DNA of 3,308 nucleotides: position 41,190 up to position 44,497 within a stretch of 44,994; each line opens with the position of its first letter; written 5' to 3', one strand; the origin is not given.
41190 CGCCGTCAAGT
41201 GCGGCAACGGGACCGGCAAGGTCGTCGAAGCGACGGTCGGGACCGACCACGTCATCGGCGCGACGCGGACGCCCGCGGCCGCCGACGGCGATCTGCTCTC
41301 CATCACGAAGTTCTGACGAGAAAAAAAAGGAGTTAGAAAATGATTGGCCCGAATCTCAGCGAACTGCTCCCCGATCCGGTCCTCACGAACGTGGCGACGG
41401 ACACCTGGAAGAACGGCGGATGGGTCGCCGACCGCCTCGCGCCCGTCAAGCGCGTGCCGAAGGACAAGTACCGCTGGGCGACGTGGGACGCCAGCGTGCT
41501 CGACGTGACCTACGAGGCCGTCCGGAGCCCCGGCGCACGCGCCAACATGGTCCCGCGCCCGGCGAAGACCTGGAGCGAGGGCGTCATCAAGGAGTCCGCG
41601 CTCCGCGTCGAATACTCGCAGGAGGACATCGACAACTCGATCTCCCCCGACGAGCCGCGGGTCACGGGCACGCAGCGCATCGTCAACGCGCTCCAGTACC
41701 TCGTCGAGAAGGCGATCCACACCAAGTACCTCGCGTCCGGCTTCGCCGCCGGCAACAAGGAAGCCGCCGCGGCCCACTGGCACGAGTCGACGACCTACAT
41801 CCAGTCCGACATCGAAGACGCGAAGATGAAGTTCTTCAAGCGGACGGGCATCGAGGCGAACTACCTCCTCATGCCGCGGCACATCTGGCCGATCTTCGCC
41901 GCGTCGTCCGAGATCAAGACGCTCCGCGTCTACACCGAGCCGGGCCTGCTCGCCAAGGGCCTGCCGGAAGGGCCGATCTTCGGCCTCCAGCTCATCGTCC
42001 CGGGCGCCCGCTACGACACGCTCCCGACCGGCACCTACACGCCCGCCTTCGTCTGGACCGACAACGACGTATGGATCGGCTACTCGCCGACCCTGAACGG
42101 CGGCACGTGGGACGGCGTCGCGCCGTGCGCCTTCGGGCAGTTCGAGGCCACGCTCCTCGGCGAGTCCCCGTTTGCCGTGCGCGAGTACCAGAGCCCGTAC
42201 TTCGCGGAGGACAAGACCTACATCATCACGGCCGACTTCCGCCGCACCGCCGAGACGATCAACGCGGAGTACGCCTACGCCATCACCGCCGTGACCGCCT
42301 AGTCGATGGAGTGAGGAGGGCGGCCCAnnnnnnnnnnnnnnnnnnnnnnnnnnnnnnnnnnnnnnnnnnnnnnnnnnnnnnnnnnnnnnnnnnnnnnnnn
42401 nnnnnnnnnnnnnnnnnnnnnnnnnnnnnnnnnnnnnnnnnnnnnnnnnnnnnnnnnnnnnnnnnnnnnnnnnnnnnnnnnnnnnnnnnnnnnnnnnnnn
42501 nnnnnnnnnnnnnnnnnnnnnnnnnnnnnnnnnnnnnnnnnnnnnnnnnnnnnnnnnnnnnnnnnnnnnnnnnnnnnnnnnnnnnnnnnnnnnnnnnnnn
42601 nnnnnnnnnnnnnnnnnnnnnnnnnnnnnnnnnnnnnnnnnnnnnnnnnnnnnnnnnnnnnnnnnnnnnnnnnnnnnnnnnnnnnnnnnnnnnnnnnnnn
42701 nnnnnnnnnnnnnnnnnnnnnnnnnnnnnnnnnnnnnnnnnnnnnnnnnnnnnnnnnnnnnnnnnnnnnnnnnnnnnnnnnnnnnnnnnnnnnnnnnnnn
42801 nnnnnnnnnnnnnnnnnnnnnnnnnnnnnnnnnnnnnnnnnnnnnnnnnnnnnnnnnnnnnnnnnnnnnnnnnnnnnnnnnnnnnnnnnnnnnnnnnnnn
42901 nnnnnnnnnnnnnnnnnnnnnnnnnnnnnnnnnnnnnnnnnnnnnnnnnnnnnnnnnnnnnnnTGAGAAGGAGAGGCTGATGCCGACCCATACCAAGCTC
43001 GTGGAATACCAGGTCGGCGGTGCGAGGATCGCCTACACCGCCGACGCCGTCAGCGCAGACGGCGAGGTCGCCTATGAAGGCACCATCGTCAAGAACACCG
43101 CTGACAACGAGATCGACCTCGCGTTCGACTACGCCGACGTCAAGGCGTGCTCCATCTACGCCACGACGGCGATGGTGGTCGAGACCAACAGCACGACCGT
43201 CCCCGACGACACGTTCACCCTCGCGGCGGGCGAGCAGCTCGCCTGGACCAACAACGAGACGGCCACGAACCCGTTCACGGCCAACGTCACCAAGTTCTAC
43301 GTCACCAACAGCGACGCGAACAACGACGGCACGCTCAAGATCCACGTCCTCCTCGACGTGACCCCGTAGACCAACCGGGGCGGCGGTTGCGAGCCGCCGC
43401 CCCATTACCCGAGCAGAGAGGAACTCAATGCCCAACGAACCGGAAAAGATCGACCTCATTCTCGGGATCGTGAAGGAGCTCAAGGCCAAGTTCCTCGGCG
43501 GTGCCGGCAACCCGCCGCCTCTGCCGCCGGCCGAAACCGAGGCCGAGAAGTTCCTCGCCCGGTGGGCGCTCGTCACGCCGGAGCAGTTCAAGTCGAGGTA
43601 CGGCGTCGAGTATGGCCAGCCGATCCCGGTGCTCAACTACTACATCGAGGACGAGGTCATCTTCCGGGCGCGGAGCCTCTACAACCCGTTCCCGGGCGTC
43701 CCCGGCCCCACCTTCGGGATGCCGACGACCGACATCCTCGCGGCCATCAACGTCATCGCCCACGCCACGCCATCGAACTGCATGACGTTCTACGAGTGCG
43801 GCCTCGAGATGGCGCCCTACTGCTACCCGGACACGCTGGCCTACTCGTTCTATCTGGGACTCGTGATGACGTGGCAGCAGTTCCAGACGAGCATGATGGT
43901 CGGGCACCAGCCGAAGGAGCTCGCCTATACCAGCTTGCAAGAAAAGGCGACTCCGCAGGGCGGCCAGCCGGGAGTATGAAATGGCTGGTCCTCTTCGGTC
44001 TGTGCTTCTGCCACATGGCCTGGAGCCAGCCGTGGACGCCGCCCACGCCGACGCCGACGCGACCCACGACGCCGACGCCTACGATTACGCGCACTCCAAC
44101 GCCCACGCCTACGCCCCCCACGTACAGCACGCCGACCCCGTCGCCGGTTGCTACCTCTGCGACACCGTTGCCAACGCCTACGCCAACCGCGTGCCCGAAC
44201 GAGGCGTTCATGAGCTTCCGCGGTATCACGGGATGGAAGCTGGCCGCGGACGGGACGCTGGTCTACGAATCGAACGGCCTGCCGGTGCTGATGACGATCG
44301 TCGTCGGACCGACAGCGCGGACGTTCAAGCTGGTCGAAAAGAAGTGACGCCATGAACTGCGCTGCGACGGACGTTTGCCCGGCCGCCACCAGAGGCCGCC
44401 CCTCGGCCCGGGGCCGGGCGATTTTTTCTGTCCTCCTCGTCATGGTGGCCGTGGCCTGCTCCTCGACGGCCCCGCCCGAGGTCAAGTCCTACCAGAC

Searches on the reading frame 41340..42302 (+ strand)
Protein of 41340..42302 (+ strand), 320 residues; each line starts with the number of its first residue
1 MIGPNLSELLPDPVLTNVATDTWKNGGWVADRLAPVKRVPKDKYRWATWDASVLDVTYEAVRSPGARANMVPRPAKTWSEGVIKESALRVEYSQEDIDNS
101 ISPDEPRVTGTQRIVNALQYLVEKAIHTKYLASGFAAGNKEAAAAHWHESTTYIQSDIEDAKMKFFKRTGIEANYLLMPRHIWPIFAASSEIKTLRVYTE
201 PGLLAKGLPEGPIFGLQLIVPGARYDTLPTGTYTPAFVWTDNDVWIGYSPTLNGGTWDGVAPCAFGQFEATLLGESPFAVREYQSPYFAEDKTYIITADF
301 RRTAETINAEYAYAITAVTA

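Call 66: search_protein_families(library=phrogs, proteins=[window:41340-42302:+], max_evalue=0.001)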
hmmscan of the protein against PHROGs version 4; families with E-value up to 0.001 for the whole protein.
window:41340-42302:+ (320 aa): 1 family
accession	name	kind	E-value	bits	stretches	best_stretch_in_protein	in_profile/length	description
phrog_1005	-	head and packaging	1.7e-20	74.5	1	8-208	9-210/315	major head protein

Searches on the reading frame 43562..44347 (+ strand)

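Call 66: search_protein_families(library=phrogs, proteins=[window:43562-44347:+], max_evalue=0.001)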
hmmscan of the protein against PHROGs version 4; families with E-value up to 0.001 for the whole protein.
window:43562-44347:+ (261 aa): 1 family
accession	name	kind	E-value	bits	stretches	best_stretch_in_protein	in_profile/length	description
phrog_15511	-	unknown function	0.00049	20.3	1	159-213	222-275/511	-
